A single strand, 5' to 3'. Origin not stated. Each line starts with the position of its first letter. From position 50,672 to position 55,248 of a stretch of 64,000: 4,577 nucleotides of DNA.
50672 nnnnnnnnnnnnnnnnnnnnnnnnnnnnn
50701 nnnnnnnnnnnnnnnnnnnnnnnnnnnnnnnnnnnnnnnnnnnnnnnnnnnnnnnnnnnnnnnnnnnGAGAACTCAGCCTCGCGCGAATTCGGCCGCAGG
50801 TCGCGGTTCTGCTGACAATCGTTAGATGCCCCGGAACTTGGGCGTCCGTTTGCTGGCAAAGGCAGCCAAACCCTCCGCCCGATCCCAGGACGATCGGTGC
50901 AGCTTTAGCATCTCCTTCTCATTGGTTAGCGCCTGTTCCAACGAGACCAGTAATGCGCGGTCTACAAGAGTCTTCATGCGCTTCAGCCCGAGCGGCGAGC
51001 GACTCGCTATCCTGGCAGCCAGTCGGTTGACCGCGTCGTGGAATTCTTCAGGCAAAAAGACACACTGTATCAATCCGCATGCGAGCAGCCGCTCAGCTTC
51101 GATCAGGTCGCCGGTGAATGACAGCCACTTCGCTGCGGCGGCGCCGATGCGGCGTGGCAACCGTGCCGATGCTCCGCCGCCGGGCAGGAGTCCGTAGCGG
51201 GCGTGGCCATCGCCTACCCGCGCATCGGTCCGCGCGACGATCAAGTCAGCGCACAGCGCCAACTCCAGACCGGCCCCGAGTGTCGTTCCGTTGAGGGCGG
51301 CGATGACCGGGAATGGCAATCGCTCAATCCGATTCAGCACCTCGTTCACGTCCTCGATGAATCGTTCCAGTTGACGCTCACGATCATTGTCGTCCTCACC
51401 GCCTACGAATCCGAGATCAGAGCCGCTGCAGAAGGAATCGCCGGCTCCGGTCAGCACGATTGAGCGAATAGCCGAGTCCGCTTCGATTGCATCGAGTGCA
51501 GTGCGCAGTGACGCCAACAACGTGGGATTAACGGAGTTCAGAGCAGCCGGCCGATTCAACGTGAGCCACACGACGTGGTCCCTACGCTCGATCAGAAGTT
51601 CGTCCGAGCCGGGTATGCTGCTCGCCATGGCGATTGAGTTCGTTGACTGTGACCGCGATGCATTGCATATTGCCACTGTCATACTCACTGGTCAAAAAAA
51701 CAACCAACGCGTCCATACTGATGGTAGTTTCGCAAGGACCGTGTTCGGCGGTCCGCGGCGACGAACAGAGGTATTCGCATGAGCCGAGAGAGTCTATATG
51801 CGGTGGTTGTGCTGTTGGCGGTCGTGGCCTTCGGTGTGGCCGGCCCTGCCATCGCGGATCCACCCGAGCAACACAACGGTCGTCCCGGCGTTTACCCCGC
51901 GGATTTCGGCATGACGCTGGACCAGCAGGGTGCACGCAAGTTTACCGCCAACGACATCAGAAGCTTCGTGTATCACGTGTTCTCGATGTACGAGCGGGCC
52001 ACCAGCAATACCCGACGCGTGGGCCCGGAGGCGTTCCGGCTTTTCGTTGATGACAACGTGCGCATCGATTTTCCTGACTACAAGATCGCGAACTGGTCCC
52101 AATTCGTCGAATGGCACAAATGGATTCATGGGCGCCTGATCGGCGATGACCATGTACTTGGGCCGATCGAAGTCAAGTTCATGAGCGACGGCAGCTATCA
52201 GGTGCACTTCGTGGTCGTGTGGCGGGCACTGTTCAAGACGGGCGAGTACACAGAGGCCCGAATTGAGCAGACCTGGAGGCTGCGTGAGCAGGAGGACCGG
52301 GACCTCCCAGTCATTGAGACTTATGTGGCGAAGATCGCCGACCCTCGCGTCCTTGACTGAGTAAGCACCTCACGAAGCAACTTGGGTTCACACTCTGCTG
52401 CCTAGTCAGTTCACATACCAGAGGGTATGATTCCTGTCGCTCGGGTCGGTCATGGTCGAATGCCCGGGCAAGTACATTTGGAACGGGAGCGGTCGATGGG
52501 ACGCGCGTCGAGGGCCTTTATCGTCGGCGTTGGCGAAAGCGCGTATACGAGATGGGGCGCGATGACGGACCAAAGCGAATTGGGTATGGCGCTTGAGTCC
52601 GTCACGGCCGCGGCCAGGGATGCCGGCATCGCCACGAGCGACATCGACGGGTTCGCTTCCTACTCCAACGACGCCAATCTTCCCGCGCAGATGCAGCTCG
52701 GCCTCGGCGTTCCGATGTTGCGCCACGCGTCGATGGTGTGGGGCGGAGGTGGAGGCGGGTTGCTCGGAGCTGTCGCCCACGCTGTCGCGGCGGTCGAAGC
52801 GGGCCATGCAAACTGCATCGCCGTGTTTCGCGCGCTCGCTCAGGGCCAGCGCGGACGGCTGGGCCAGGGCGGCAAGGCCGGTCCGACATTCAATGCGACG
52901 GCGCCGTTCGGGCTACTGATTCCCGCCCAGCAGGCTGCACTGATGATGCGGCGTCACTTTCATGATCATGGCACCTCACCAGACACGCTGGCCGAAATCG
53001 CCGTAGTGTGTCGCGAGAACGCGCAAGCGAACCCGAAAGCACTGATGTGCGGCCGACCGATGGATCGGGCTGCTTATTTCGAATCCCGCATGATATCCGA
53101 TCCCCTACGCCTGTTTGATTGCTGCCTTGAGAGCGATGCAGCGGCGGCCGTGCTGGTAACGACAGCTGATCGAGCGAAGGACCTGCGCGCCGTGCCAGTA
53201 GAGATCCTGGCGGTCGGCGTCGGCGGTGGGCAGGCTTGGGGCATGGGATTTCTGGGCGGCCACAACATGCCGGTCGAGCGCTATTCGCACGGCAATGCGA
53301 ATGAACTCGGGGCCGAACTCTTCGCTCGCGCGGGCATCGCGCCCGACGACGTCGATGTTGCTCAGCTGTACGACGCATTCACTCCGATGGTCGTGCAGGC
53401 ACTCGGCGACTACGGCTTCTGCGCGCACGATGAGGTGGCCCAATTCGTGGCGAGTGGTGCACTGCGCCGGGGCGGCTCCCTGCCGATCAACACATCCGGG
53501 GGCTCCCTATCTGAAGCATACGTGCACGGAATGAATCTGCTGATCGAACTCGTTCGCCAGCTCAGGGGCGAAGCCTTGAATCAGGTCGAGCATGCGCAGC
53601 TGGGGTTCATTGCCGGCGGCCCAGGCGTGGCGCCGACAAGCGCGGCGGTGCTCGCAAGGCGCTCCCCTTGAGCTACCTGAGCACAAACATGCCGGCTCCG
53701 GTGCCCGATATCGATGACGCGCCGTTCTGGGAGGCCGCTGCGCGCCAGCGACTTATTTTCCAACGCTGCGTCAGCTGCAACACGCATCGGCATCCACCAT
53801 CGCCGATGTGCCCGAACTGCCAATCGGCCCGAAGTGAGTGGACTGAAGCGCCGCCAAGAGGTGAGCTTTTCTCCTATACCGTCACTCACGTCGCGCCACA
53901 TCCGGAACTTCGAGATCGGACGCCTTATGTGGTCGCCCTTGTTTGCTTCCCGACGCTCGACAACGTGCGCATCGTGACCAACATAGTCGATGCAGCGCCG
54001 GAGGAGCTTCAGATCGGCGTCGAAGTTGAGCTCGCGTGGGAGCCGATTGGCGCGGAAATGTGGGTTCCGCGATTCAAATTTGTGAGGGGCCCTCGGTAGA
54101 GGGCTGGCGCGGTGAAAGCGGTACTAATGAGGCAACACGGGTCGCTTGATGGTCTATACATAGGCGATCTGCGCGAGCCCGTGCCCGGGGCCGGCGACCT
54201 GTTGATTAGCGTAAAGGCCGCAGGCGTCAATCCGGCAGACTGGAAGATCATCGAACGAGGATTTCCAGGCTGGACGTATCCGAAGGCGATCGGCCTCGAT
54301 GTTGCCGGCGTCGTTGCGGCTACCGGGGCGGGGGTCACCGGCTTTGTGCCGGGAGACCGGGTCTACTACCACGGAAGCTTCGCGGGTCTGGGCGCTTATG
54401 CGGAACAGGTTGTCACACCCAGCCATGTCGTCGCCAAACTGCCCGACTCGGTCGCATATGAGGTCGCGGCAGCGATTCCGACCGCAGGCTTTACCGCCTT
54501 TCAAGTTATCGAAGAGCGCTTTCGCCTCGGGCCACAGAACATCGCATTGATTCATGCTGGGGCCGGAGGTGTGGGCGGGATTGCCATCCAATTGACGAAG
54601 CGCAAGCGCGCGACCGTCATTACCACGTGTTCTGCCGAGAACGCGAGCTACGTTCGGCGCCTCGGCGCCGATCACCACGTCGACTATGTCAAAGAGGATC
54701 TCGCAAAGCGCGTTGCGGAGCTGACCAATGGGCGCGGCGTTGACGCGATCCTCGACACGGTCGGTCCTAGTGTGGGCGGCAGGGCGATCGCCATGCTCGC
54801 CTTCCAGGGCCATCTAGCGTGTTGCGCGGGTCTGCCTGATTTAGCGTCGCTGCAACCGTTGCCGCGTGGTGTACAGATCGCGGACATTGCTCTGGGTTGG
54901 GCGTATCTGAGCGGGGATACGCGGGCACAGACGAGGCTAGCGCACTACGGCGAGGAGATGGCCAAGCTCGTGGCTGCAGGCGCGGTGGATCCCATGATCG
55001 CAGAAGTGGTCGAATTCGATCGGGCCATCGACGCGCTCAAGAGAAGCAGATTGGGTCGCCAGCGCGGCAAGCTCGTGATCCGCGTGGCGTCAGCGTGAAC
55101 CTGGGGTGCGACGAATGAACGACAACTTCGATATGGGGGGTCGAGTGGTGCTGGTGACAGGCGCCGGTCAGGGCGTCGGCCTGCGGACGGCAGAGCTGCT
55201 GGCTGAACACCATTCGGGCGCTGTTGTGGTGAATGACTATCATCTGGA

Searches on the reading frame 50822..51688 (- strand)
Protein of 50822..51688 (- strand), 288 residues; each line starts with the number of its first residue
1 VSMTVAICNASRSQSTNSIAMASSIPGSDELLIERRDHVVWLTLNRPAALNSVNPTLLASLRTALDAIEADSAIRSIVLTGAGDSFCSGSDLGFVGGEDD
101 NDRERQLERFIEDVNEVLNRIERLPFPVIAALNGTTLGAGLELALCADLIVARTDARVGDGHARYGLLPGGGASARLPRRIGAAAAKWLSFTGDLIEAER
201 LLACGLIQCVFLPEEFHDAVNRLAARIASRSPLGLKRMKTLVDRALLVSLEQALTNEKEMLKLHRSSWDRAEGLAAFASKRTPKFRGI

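Call 56: search_protein_families(library=pfam, proteins=[window:50822-51688:-], max_evalue=0.00001)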
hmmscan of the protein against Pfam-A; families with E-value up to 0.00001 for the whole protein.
window:50822-51688:- (288 aa): 2 families
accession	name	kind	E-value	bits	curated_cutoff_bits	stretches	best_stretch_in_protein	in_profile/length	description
PF00378.25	ECH_1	-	1.4e-50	172.4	27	1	36-286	3-249/251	Enoyl-CoA hydratase/isomerase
PF16113.10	ECH_2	-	1.5e-32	113.9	27.2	1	41-225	3-186/335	Enoyl-CoA hydratase/isomerase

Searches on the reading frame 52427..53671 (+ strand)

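Call 56: search_protein_families(library=pfam, proteins=[window:52427-53671:+], max_evalue=0.00001)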
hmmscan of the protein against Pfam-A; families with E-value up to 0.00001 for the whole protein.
window:52427-53671:+ (414 aa): 1 family
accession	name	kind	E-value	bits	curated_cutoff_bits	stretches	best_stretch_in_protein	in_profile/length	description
PF22691.2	Thiolase_C_1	-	1.8e-35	122.2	28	1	291-408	20-140/144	Thiolase C-terminal domain-like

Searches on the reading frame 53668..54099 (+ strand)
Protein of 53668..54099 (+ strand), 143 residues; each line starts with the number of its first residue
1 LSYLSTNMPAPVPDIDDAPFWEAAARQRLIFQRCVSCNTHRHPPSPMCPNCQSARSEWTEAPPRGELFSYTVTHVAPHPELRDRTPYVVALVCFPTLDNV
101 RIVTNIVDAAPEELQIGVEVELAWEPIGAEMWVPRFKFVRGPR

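Call 56: search_protein_families(library=pfam, proteins=[window:53668-54099:+], max_evalue=0.00001)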
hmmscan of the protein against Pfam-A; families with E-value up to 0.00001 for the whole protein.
window:53668-54099:+ (143 aa): 2 families
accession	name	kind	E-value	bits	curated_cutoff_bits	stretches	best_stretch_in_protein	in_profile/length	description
PF01796.24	OB_ChsH2_C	-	4.7e-18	65.3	27.1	1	58-125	1-65/65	ChsH2, C-terminal OB-fold domain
PF12172.15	zf-ChsH2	-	7.3e-13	48.5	23.2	1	21-54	1-34/37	ChsH2, rubredoxin-like zinc ribbon domain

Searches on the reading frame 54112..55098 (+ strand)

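Call 56: search_protein_families(library=pfam, proteins=[window:54112-55098:+], max_evalue=0.00001)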
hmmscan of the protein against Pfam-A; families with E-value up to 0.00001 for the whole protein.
window:54112-55098:+ (328 aa): 3 families
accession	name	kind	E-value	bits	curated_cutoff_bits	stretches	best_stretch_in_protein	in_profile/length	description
PF00107.32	ADH_zinc_N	-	3.1e-19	69.6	31.8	1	153-247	1-97/129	Zinc-binding dehydrogenase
PF08240.17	ADH_N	-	3.7e-18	66.1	23.5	1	26-112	1-104/104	Alcohol dehydrogenase GroES-like domain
PF13602.12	ADH_zinc_N_2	-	2e-17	64.8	27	1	184-323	1-134/134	Zinc-binding dehydrogenase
